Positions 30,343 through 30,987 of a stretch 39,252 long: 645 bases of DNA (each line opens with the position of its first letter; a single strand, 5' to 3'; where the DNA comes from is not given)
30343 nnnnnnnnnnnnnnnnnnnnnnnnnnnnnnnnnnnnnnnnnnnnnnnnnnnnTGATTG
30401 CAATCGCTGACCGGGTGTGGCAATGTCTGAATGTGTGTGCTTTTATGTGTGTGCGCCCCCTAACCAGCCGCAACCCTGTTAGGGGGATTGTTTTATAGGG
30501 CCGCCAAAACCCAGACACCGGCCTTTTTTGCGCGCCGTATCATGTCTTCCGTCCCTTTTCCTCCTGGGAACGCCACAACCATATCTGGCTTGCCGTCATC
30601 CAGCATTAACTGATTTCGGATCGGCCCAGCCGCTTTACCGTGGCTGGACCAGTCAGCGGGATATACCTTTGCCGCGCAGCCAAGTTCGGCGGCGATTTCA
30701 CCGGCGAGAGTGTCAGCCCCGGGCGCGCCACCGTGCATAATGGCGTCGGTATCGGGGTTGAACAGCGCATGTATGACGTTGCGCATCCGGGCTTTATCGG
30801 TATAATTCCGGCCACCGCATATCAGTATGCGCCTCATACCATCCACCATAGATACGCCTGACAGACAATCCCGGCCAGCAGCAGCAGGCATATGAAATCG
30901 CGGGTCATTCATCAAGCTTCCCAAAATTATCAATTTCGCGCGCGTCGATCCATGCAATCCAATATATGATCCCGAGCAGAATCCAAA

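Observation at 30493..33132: Early leftward operon of about ten small unknown genes ending in a SLOG (DUF2493) protein: candidate counter-defence island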

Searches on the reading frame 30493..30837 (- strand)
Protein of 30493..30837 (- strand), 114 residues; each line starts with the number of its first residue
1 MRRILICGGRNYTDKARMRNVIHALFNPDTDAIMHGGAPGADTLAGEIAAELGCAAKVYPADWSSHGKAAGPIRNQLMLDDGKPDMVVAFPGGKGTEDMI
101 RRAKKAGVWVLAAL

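Call 38: find_homologous_proteins(query=window:30493-30837:-, max_evalue=0.00001)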
Query window:30493-30837:- (114 aa): 2351 proteins with E <= 0.00001 among 2368 candidates; the best 120 are listed.
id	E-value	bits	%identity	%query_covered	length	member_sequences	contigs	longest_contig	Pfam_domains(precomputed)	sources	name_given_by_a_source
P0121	2.9e-65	235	94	99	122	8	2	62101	PF10686.15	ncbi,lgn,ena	-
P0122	9.0e-58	211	81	97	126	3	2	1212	PF10686.15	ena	-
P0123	3.2e-53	196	78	97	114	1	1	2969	PF10686.15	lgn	-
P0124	2.0e-44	168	67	100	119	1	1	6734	PF10686.15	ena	-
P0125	1.0e-39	153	69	90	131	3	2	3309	PF10686.15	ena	-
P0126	5.8e-38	147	61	97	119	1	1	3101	PF10686.15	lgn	-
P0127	2.6e-36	142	62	96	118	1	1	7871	PF10686.15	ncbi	-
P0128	5.5e-36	141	69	83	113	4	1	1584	PF10686.15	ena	-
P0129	8.1e-36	140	58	96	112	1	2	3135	PF10686.15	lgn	-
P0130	1.3e-35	140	58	96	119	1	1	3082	PF10686.15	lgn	-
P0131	1.4e-35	140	62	96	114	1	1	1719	PF10686.15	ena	-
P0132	1.8e-35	139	58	95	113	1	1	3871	PF10686.15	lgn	-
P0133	2.1e-35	139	59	93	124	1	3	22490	PF10686.15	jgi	jgi:hypothetical protein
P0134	9.2e-35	137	58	93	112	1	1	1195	PF10686.15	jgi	jgi:hypothetical protein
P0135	1.2e-34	137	57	96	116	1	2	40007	PF10686.15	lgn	-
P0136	2.0e-34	136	59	98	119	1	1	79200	PF10686.15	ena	-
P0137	2.3e-34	136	59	96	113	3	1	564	PF10686.15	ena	-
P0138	3.2e-34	135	59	95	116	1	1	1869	PF10686.15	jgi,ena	-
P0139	3.4e-34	135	61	92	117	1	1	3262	PF10686.15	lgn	-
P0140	4.2e-34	135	54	96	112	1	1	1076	PF10686.15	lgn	-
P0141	4.2e-34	135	60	95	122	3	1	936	PF10686.15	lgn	-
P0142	4.2e-34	135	58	92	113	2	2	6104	PF10686.15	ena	-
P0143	4.4e-34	135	54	96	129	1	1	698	PF10686.15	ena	-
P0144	5.2e-34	135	60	95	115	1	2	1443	PF10686.15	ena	-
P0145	5.3e-34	135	59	93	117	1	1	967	PF10686.15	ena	-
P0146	5.3e-34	135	59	95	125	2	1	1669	PF10686.15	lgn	-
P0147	7.6e-34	134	60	93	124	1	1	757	PF10686.15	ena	-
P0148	8.4e-34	134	58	96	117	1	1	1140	PF10686.15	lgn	-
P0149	8.4e-34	134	58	97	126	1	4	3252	PF10686.15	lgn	-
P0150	8.5e-34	134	57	96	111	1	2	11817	PF10686.15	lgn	-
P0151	9.2e-34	134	59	96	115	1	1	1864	PF10686.15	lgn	-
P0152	1.0e-33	134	57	95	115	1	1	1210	PF10686.15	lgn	-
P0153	1.2e-33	133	56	96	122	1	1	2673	PF10686.15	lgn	-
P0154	2.0e-33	133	60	95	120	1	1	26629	PF10686.15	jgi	jgi:hypothetical protein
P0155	2.9e-33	132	54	95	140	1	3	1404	PF10686.15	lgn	-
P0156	3.1e-33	132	57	98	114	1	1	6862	PF10686.15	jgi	-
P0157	3.6e-33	132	59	95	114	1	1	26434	PF10686.15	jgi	-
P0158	3.8e-33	132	58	92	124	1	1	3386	PF10686.15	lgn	-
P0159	3.8e-33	132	55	97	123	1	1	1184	PF10686.15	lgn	-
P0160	6.3e-33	131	59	92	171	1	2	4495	PF10686.15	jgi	jgi:hypothetical protein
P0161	6.9e-33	131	56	96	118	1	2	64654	PF10686.15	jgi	jgi:hypothetical protein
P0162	7.2e-33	131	57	95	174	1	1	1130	PF10686.15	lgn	-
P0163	9.2e-33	131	57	95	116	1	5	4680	PF10686.15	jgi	jgi:SLOG family YspA-like protein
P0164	1.0e-32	130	58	95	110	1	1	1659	PF10686.15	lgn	-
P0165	1.2e-32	130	55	96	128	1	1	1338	PF10686.15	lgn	-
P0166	1.2e-32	130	56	95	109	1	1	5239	PF10686.15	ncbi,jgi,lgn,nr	ncbi:MAG TPA: DUF2493 domain-containing protein [Kaistia sp.]|jgi:hypothetical protein|nr:DUF2493 do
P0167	1.3e-32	130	55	100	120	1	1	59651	PF10686.15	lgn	-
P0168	1.3e-32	130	57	96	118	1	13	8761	PF10686.15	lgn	-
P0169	1.4e-32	130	55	96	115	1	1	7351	PF10686.15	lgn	-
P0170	1.6e-32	130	58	96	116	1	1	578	PF10686.15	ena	-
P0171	1.6e-32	130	53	96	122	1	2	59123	PF10686.15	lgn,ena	-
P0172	1.7e-32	130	57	95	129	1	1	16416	PF10686.15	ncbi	-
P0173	1.8e-32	130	54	95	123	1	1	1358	PF10686.15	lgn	-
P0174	1.8e-32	130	58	93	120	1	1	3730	PF10686.15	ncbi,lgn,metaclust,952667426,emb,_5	metaclust:\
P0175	2.1e-32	129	57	96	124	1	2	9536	PF10686.15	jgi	jgi:hypothetical protein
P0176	2.2e-32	129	55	96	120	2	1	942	PF10686.15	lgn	-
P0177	2.7e-32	129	56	95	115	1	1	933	PF10686.15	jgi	jgi:hypothetical protein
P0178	2.8e-32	129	54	97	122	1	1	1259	PF10686.15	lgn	-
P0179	3.1e-32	129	57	96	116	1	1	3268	PF10686.15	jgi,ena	-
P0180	3.2e-32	129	56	93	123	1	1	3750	PF10686.15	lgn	-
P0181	3.3e-32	129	55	96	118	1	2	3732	PF10686.15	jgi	-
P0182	3.4e-32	129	54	96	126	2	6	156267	PF10686.15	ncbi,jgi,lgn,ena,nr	ncbi:MAG: SLOG family protein [Proteobacteria bacterium]|nr:SLOG family protein [Pseudomonadota bact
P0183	3.6e-32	129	56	97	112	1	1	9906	PF10686.15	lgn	-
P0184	3.9e-32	128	54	98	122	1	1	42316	PF10686.15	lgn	-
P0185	4.6e-32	128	58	93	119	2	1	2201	PF10686.15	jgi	jgi:hypothetical protein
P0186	4.7e-32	128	57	95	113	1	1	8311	PF10686.15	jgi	jgi:hypothetical protein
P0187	4.8e-32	128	53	98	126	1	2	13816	PF10686.15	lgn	-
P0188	5.1e-32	128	54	96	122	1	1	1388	PF10686.15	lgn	-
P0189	5.7e-32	128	56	93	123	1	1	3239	PF10686.15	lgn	-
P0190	5.7e-32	128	58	90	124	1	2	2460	PF10686.15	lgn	-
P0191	6.8e-32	128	56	95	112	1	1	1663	PF10686.15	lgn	-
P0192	9.4e-32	127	57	95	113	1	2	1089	PF10686.15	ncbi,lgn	-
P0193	9.5e-32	127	55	97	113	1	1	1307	PF10686.15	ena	-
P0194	1.0e-31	127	78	64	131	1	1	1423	PF10686.15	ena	-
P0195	1.0e-31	127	52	96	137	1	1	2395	PF10686.15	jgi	jgi:hypothetical protein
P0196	1.2e-31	127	54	95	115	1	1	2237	PF10686.15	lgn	-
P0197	1.4e-31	127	55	96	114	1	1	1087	PF10686.15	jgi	jgi:hypothetical protein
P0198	1.4e-31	127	54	96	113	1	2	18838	PF10686.15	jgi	jgi:hypothetical protein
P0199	1.4e-31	127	54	98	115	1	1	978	PF10686.15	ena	-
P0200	1.4e-31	127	59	96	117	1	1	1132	PF10686.15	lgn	-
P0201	1.5e-31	127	56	96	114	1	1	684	PF10686.15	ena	-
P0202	1.6e-31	127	58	95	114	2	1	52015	PF10686.15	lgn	-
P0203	1.7e-31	126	54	96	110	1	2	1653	PF10686.15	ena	-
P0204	1.7e-31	126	52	96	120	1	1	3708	PF10686.15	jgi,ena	jgi:hypothetical protein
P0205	1.8e-31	126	55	96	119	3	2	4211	PF10686.15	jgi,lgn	jgi:predicted Rossmann-fold nucleotide-binding protein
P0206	1.8e-31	126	57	97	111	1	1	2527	PF10686.15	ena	-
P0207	1.8e-31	126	58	99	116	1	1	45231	PF10686.15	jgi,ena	-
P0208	1.9e-31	126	55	96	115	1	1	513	PF10686.15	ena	-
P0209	1.9e-31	126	58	93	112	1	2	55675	PF10686.15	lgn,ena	-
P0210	1.9e-31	126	55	97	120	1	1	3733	PF10686.15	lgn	-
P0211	1.9e-31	126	53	96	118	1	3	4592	PF10686.15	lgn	-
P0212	2.0e-31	126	59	96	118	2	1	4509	PF10686.15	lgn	-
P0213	2.0e-31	126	55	94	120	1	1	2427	PF10686.15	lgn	-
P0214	2.0e-31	126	58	93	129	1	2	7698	PF10686.15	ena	-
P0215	2.0e-31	126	54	96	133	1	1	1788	PF10686.15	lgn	-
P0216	2.1e-31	126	55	96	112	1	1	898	PF10686.15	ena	-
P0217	2.2e-31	126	57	97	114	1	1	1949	PF10686.15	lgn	-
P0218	2.2e-31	126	57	94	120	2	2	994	PF10686.15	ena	-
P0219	2.3e-31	126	57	96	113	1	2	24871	PF10686.15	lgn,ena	-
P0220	2.4e-31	126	54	97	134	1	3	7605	PF10686.15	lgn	-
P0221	2.6e-31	126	57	95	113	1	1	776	PF10686.15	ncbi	-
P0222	2.6e-31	126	54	93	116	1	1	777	PF10686.15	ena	-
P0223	2.7e-31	126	52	96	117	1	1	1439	PF10686.15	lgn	-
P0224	2.7e-31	126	57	93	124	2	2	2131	PF10686.15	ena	-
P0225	2.8e-31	126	55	96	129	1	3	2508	PF10686.15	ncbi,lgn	-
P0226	2.8e-31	126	53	96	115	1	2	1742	PF10686.15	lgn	-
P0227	3.4e-31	125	57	93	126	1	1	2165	PF10686.15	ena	-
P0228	3.7e-31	125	55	98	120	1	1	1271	PF10686.15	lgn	-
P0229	3.8e-31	125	55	96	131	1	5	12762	PF10686.15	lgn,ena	-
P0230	3.9e-31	125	56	96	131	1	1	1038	PF10686.15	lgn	-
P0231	4.0e-31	125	56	95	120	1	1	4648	PF10686.15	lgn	-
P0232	4.1e-31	125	55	95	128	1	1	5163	PF10686.15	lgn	-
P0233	4.2e-31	125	56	96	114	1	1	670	PF10686.15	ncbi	-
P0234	4.3e-31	125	53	97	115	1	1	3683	PF10686.15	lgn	-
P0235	4.4e-31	125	58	96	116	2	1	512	PF10686.15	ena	-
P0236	4.4e-31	125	55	96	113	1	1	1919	PF10686.15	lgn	-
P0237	4.5e-31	125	57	96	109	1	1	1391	PF10686.15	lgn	-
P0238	4.7e-31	125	54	95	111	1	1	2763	PF10686.15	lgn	-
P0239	5.2e-31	125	56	96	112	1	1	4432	PF10686.15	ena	-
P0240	5.6e-31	125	56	95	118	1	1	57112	PF10686.15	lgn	-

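Call 50: search_solved_structures(query=A1, max_evalue=1, show_alignments=2)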
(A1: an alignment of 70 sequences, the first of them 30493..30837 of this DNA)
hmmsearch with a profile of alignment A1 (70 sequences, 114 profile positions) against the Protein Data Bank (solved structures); distinct sequences matched with E-value up to 1: 12.
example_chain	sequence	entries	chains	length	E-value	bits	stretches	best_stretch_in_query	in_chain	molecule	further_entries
1n2z_A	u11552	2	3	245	0.013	18.7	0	78-110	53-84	Vitamin B12 transport protein btuF | Vitamin B12-binding protein btuF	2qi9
1n4a_A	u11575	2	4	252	0.014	18.6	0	78-110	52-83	Vitamin B12 transport protein btuF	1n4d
4dbl_E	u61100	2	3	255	0.015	18.5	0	78-110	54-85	Vitamin B12-binding protein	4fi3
5m34_A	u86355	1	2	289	0.016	18.4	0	78-110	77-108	Vitamin B12-binding protein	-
5ovw_A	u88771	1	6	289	0.016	18.4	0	78-110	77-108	Vitamin B12-binding protein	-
5m2q_A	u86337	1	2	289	0.016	18.4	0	78-110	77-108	Outer membrane protein A,Vitamin B12-binding protein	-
5m29_A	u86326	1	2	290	0.016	18.4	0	78-110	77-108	Vitamin B12-binding protein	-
5m3b_A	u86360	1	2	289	0.016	18.4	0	78-110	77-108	Vitamin B12-binding protein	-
3imk_A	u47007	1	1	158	0.089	16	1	28-55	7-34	Putative molybdenum carrier protein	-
9sda_c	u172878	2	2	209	0.29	14.3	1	15-64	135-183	Small ribosomal subunit protein uS3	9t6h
1gy8_A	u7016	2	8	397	0.56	13.4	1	1-55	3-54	UDP-GALACTOSE 4-EPIMERASE | UDP-GALACTOSE-4-EPIMERASE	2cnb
1bqe_A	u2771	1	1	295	0.92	12.7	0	12-67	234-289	FERREDOXIN--NADP REDUCTASE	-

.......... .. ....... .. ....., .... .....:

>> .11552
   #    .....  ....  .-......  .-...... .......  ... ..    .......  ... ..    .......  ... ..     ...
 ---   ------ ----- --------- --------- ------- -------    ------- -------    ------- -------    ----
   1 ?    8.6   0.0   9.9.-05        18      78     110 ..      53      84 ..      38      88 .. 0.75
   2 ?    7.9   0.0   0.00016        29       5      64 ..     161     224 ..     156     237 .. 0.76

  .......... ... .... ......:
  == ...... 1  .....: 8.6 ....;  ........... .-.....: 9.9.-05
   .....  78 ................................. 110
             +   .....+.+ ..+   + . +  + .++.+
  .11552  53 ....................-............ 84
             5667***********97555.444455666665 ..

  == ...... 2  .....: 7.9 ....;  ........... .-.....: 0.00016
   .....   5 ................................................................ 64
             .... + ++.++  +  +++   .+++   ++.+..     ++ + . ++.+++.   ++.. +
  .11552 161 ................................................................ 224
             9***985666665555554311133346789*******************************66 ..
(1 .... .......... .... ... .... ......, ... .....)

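Call 54: predict_structure(alignment_id=A1)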
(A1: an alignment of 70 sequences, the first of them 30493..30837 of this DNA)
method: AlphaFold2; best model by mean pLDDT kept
length: 114 residues; sequences in the alignment: 70
mean_pLDDT: 97.1   pTM: 0.89
mean pLDDT of the five models: 97.1, 96.5, 96.4, 96.3, 94.6
residues with pLDDT >= 90: 112; 70-90: 2; 50-70: 0; < 50: 0
segments of 3 or more residues with pLDDT < 50: none
pLDDT, mean of each block of 10 residues (from residue 1): 96 98 94 98 98 97 97 98 98 98 98 93
secondary structure, 60 per line:
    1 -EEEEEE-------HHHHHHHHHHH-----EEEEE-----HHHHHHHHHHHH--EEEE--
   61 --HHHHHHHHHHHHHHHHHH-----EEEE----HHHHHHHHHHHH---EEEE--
elements in order: E2-7 H15-25 E31-35 H41-52 E55-58 H63-80 E86-89 H94-105 E109-112

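Call 57: fold_search(model_id=the predicted structure, library=pdb)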
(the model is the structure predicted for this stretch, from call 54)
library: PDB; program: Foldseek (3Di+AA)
matches with E <= 10: 1580; with E <= 0.001: 2
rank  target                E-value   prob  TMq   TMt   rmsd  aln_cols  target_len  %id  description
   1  5wq3_C                3.1e-04  1.00  0.63  0.37   3.7       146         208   14  Crystal structure of type-II LOG from Corynebacterium glutamicum (released 2017-04-12)
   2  8t64_B                5.2e-04  1.00  0.59  0.54   4.8       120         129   15  Apo Cam1(42-206) (released 2024-01-10)
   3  5wq3_B                1.1e-03  1.00  0.60  0.35   3.7       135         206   15  Crystal structure of type-II LOG from Corynebacterium glutamicum (released 2017-04-12)
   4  8zva                  1.4e-03  1.00  0.79  0.31   4.1       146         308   16  structure of ShosA from E.coli APEC O1 (released 2025-04-09)
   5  5mll_A                1.8e-03  1.00  0.74  0.41   4.0       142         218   20  Structure of HpDprA at 1.9 Angstroms resolution (released 2017-12-20)
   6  4ljk_D                1.8e-03  1.00  0.73  0.41   4.3       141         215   19  Structural insights into the unique single-stranded DNA binding mode of DNA processing protein A from Helicobacter pyl (released 2014-01-01)
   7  4ljk_G                2.7e-03  1.00  0.72  0.41   4.0       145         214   19  Structural insights into the unique single-stranded DNA binding mode of DNA processing protein A from Helicobacter pyl (released 2014-01-01)
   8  3dzc_A                2.7e-03  1.00  0.62  0.23   4.3       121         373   14  2.35 Angstrom resolution structure of WecB (VC0917), a UDP-N-acetylglucosamine 2-epimerase from Vibrio cholerae. (released 2008-08-12)
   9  5mll_B                4.5e-03  1.00  0.74  0.41   4.0       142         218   20  Structure of HpDprA at 1.9 Angstroms resolution (released 2017-12-20)
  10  3maj                  5.2e-03  1.00  0.67  0.24   4.9       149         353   21  Crystal structure of putative DNA processing protein DprA from Rhodopseudomonas palustris CGA009 (released 2010-05-12)
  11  1pnv_A                5.2e-03  0.97  0.47  0.19   5.8       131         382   14  Crystal Structure of TDP-epi-Vancosaminyltransferase GtfA in complexes with TDP and Vancomycin (released 2003-08-12)
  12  3uqz_C                5.9e-03  1.00  0.80  0.34   3.9       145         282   19  X-ray structure of DNA processing protein A (DprA) from Streptococcus pneumoniae (released 2012-08-29)
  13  6won_H                5.9e-03  0.98  0.43  0.25   5.2        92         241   16  Crystal structure of acetoin dehydrogenase YohF from Salmonella typhimurium (released 2020-05-13)
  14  3a06_A                5.9e-03  0.87  0.44  0.18   6.0       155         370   12  Crystal structure of DXR from Thermooga maritia, in complex with fosmidomycin and NADPH (released 2010-03-16)
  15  1t35_E                6.7e-03  1.00  0.61  0.40   4.7       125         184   21  CRYSTAL STRUCTURE OF A HYPOTHETICAL PROTEIN YVDD- A PUTATIVE LYSINE DECARBOXYLASE (released 2004-05-04)
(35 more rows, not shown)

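Call 100: find_encoding_contigs(protein=P0123, flank=3000, max_places=2)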
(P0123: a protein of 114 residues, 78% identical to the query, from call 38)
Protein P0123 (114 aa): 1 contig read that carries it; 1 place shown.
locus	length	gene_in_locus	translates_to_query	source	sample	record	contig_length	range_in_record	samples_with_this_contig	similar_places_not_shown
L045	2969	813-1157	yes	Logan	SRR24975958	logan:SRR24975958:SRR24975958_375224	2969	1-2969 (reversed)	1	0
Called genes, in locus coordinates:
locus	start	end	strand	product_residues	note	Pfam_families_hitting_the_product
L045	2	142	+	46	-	?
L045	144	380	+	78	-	-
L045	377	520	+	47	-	-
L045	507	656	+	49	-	-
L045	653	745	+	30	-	-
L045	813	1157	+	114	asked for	PF10686:YAcAr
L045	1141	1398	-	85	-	-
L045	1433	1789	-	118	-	-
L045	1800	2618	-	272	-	PF13551:HTH_29 (faint), PF13730:HTH_36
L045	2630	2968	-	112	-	?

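Call 101: find_encoding_contigs(protein=P0124, flank=5000, max_places=2)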
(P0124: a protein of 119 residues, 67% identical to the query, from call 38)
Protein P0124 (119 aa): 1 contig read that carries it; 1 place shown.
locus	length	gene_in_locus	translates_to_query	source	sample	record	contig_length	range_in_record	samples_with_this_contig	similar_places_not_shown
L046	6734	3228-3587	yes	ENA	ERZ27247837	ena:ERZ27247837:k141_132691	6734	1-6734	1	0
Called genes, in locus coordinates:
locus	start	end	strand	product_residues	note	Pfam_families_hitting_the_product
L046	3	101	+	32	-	?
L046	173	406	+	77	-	-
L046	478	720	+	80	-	-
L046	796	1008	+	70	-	-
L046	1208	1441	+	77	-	-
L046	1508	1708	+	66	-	-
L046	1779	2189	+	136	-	-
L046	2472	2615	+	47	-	-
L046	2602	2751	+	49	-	-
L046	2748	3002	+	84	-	-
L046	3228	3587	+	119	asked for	PF10686:YAcAr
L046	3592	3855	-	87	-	-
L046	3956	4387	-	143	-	-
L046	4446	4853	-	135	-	-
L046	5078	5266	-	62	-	-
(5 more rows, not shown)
